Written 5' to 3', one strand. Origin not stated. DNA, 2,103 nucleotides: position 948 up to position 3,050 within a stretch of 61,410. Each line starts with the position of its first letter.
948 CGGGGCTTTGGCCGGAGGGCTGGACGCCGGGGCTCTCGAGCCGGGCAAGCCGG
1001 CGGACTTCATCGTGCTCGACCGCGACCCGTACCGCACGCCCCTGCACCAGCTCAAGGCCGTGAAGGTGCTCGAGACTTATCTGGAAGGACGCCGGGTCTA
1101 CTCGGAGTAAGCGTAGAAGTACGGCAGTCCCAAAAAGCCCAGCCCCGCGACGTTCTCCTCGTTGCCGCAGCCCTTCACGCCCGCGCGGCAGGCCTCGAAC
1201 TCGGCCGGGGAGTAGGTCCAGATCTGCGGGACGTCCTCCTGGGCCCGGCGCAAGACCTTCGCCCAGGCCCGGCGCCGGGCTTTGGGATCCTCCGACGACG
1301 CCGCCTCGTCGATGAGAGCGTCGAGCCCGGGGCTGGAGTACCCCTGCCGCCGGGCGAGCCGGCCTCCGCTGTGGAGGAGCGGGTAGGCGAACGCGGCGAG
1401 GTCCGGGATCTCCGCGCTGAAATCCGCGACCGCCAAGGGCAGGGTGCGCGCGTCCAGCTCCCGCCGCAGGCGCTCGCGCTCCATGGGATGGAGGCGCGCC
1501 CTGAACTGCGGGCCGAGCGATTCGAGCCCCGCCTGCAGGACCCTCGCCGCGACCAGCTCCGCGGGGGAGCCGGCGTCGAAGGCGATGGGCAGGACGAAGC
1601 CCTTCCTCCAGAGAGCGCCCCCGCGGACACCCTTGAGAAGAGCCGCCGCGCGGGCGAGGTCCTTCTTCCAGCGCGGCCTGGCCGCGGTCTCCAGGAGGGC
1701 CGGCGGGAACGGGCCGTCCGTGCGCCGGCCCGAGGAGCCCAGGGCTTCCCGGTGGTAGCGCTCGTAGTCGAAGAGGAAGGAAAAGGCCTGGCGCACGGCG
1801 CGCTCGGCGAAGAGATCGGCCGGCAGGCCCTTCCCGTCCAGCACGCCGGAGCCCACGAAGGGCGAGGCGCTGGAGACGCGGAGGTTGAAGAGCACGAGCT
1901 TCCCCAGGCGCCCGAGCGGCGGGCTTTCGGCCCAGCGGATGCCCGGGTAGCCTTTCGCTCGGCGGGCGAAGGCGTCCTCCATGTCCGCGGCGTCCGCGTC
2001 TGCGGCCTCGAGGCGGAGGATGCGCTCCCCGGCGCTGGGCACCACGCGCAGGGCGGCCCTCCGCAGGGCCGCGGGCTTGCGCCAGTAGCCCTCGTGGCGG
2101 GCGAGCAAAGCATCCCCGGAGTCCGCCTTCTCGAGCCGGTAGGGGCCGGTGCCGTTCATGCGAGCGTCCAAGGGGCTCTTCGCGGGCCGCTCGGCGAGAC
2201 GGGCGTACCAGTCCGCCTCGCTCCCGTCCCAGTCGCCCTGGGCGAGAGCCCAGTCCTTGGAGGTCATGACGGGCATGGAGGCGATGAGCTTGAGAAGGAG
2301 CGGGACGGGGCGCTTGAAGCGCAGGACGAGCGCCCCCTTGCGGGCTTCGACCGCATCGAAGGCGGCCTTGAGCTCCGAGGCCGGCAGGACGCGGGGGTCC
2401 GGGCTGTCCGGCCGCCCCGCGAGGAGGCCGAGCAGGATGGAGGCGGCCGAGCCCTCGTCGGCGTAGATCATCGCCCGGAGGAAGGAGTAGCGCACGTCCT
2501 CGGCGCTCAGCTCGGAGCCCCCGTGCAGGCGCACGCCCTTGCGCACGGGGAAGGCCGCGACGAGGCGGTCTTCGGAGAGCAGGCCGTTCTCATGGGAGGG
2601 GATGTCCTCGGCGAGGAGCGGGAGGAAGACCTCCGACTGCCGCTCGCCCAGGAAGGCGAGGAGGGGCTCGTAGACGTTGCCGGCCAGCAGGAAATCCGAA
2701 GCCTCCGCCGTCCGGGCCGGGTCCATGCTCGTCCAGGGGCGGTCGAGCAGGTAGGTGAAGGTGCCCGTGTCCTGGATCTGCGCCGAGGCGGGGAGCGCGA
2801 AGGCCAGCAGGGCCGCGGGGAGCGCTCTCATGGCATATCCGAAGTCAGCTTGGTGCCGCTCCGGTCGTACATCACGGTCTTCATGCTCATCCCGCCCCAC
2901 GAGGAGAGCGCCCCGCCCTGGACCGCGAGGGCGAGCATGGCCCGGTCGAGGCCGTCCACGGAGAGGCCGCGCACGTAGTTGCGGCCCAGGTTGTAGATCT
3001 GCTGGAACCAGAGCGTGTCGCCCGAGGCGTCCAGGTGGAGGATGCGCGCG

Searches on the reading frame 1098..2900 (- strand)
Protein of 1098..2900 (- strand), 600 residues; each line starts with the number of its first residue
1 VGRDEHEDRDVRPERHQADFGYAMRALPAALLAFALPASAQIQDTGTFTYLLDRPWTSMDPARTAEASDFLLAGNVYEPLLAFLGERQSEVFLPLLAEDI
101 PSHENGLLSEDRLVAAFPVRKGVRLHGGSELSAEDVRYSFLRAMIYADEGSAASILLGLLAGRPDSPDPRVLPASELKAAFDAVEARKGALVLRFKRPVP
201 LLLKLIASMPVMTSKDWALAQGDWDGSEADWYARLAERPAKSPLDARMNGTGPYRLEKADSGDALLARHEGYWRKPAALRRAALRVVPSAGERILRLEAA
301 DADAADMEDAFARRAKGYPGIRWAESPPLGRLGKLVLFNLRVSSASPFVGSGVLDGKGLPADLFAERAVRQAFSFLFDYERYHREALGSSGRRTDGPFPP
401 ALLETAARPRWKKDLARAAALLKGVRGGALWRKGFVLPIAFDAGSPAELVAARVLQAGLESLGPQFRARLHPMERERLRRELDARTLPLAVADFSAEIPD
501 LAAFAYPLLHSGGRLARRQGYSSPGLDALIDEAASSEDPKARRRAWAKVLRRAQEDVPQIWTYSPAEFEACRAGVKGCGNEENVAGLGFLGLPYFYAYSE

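Call 14: search_protein_families(library=pfam, proteins=[window:1098-2900:-], max_evalue=0.001)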
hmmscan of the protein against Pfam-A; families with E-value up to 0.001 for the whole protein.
window:1098-2900:- (600 aa): 1 family
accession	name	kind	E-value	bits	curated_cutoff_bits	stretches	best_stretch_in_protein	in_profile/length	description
PF00496.27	SBP_bac_5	-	1.1e-35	124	32.4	1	94-513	4-365/368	Bacterial extracellular solute-binding proteins, family 5 Middle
